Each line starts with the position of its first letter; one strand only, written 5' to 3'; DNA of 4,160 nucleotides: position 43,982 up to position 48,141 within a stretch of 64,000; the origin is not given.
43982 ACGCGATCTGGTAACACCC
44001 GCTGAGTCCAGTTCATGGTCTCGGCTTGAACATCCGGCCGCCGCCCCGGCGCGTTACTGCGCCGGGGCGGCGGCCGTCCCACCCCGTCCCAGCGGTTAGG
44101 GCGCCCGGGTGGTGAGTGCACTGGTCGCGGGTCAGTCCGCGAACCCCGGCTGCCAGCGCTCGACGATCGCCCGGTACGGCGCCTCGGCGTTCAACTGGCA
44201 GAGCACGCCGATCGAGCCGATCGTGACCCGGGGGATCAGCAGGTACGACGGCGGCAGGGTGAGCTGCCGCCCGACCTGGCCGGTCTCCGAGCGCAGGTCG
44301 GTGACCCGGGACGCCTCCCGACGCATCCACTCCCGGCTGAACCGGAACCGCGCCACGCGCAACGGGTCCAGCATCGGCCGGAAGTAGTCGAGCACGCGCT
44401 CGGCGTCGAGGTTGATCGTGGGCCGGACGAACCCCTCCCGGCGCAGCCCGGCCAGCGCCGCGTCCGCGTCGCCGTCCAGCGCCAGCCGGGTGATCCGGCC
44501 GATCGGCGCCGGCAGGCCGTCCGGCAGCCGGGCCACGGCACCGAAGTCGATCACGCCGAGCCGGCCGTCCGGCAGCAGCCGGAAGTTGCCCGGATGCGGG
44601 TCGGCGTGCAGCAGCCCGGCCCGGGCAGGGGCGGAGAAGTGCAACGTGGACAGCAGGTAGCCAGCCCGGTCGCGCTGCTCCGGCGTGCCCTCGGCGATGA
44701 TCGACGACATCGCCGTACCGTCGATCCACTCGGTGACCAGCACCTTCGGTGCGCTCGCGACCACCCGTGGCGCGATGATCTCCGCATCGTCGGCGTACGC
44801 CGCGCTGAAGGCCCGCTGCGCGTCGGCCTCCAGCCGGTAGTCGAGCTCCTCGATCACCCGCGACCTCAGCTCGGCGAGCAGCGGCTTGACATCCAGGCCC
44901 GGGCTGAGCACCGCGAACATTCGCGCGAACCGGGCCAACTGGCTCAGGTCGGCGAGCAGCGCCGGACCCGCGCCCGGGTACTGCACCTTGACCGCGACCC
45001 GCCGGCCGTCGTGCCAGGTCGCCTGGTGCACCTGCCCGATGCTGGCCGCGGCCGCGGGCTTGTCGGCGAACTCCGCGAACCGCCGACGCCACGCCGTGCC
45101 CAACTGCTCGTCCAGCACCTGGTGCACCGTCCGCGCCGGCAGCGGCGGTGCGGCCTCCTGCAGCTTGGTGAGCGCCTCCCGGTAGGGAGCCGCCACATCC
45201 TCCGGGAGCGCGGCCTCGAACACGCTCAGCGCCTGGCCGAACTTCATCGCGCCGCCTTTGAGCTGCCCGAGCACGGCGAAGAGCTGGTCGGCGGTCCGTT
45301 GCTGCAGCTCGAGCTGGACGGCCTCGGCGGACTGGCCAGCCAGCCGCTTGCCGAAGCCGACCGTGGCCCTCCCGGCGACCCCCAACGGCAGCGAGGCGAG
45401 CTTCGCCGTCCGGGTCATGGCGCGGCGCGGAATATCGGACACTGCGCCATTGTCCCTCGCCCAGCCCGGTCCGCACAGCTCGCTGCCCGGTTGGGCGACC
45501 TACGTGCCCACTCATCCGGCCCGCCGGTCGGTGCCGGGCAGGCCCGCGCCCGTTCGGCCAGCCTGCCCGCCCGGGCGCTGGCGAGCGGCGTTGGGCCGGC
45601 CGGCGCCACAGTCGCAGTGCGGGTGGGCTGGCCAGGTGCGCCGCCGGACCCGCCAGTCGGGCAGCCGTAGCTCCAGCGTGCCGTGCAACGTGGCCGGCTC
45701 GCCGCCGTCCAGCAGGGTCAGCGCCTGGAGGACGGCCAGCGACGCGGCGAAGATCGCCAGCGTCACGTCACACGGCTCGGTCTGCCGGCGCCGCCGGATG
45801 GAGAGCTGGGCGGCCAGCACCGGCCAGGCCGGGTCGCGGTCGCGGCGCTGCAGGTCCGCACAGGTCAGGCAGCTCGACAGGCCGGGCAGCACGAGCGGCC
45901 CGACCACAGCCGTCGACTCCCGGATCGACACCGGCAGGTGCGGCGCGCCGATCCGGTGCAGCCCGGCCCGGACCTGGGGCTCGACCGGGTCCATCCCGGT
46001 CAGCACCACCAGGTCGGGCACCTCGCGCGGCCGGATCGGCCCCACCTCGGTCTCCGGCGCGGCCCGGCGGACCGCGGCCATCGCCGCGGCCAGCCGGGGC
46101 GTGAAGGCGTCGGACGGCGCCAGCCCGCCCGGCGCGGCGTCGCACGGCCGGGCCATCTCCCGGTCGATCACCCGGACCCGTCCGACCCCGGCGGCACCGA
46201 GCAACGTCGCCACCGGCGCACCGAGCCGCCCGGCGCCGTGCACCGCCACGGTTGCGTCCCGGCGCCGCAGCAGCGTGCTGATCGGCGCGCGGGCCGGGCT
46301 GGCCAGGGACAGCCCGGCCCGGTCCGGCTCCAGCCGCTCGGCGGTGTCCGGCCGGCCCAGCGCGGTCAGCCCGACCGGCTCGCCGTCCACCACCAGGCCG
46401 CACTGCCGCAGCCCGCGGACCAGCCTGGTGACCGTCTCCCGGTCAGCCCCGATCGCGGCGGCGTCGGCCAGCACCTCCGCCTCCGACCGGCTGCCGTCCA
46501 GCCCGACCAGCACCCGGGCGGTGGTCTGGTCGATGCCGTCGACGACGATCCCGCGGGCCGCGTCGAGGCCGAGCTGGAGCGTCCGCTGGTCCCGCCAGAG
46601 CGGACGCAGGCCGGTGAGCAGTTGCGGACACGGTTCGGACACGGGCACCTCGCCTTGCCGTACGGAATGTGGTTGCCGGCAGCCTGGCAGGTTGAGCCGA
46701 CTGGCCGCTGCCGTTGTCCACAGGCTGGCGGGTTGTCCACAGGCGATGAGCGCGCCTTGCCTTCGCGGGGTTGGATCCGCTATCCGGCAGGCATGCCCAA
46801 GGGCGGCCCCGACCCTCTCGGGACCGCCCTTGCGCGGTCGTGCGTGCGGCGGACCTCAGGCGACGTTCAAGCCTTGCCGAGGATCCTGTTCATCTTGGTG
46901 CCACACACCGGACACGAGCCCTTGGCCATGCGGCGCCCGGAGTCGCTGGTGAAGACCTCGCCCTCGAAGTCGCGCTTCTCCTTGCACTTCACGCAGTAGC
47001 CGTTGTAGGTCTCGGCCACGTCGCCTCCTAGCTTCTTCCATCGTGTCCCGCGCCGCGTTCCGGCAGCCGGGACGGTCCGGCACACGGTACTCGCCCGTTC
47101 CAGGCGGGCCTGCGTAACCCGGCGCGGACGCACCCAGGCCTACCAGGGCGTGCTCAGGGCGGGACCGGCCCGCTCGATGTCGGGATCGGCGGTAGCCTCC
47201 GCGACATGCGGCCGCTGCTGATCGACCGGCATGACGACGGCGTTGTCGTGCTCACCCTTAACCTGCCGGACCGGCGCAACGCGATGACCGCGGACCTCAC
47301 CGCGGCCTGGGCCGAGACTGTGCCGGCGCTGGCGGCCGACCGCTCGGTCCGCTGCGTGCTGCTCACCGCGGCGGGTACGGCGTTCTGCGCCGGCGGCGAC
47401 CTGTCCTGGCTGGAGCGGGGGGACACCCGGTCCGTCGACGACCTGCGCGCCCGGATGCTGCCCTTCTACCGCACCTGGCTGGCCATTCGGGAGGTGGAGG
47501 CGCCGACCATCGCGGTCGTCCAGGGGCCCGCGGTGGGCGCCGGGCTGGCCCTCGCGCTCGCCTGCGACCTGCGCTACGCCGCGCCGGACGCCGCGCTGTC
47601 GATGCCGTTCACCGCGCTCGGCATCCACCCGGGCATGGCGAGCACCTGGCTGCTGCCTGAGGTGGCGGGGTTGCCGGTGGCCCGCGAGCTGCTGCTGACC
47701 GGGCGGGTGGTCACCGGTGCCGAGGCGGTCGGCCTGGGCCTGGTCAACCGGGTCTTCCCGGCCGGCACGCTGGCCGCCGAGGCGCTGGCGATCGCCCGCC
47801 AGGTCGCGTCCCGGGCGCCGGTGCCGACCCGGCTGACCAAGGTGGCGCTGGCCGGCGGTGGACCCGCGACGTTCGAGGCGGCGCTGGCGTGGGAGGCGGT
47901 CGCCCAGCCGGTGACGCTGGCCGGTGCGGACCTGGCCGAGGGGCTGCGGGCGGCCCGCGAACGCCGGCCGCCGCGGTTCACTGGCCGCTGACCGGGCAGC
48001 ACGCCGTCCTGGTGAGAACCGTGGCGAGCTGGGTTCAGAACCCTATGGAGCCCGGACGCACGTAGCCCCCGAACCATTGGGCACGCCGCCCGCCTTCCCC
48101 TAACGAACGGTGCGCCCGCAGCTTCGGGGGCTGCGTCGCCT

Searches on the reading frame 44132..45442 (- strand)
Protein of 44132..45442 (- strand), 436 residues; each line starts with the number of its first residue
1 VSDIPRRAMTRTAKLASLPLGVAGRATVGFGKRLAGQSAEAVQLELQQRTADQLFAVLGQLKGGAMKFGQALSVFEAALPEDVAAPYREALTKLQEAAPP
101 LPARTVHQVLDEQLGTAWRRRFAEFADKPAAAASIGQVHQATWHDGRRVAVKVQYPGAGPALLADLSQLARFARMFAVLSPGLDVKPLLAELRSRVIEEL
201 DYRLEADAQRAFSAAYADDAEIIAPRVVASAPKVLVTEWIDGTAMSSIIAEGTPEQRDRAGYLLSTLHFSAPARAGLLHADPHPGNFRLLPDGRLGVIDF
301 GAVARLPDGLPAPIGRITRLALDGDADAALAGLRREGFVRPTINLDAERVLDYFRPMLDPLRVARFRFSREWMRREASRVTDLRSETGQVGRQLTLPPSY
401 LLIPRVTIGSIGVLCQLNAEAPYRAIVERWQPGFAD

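Call 10: search_protein_families(library=pfam, proteins=[window:44132-45442:-])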
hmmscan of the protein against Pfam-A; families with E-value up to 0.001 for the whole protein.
window:44132-45442:- (436 aa): 1 family
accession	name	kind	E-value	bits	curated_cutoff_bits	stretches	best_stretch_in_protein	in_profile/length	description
PF03109.22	ABC1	-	8e-54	182.8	22.9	1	93-310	1-221/244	ABC1 atypical kinase-like domain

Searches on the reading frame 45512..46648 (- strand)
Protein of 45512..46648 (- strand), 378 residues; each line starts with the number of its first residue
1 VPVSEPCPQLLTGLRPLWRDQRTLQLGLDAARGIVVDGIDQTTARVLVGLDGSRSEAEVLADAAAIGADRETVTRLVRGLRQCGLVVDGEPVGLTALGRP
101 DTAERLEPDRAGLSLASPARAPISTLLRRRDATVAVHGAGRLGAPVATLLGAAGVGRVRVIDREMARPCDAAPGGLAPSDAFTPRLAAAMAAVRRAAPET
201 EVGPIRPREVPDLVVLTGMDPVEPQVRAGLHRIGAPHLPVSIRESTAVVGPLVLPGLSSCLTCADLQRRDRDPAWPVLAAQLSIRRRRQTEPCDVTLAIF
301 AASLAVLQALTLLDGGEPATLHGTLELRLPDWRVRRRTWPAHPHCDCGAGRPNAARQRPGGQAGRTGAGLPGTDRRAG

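Call 10: search_protein_families(library=pfam, proteins=[window:45512-46648:-])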
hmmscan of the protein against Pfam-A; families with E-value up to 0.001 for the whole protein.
window:45512-46648:- (378 aa): 1 family
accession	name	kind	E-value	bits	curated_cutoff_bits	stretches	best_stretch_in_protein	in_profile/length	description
PF00899.27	ThiF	-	3.1e-13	49.9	28.1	1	130-348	19-237/238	ThiF family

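Call 44: search_protein_families(library=ncbifam, proteins=[window:45512-46648:-], max_evalue=0.01)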
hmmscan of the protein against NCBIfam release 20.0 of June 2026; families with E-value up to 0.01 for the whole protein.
window:45512-46648:- (378 aa): 12 families
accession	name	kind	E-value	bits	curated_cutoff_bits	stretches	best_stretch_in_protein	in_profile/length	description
TIGR03882.1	cyclo_dehyd_2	equivalog_domain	1.6e-08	35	36.9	1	236-350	2-118/164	TOMM precursor leader peptide-binding protein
NF006204.0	PRK08328.1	equivalog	3.7e-06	26.7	339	1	130-165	26-61/231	hypothetical protein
NF006444.0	PRK08762.1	equivalog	1.9e-05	23.5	449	1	130-165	146-181/387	molybdopterin-synthase adenylyltransferase MoeB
NF047750.1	SAMPActivE1UbaA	equivalog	2.4e-05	23.8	450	1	131-202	32-104/270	SAMP-activating enzyme E1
TIGR02356.1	adenyl_thiF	equivalog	3.2e-05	23.4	275.25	1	130-164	20-54/203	thiazole biosynthesis adenylyltransferase ThiF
NF004281.0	PRK05690.1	subfamily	7.9e-05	22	266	1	130-164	31-65/250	molybdopterin-synthase adenylyltransferase MoeB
NF004111.0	PRK05600.1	equivalog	0.00011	21.5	437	1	128-164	38-74/371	ThiF family adenylyltransferase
NF005902.0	PRK07878.1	equivalog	0.0014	17.6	647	1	128-164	39-75/392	adenylyltransferase/sulfurtransferase MoeZ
NF001319.0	PRK00258.3-3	equivalog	0.0015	17.6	252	0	124-167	115-158/279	shikimate dehydrogenase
NF006395.0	PRK08644.1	equivalog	0.0031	17.2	159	1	130-164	29-63/215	sulfur carrier protein ThiS adenylyltransferase ThiF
NF000744.0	PRK00045.1-3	equivalog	0.0044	15.9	429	1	109-170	159-224/447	glutamyl-tRNA reductase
NF005646.0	PRK07411.1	equivalog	0.0058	15.8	633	0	129-165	36-72/390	molybdopterin-synthase adenylyltransferase MoeB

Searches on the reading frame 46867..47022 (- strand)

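Call 10: search_protein_families(library=pfam, proteins=[window:46867-47022:-])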
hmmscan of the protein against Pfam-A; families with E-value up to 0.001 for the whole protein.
window:46867-47022:- (51 aa): 1 family
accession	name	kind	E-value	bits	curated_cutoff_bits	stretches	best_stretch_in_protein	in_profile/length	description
PF18930.5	DUF5679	-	8.7e-17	61.4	27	1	9-47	1-40/40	Domain of unknown function (DUF5679)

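Call 44: search_protein_families(library=ncbifam, proteins=[window:46867-47022:-], max_evalue=0.01)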
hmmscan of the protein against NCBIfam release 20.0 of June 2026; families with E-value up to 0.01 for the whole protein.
window:46867-47022:- (51 aa): 0 families

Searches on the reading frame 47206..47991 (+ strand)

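Call 10: search_protein_families(library=pfam, proteins=[window:47206-47991:+])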
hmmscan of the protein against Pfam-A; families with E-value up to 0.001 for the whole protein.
window:47206-47991:+ (261 aa): 2 families
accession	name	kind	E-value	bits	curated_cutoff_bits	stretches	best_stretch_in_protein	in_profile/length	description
PF00378.25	ECH_1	-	5.1e-46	157.5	27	1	10-260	3-250/251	Enoyl-CoA hydratase/isomerase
PF16113.10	ECH_2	-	4.3e-30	105.8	27.2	1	15-191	3-179/335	Enoyl-CoA hydratase/isomerase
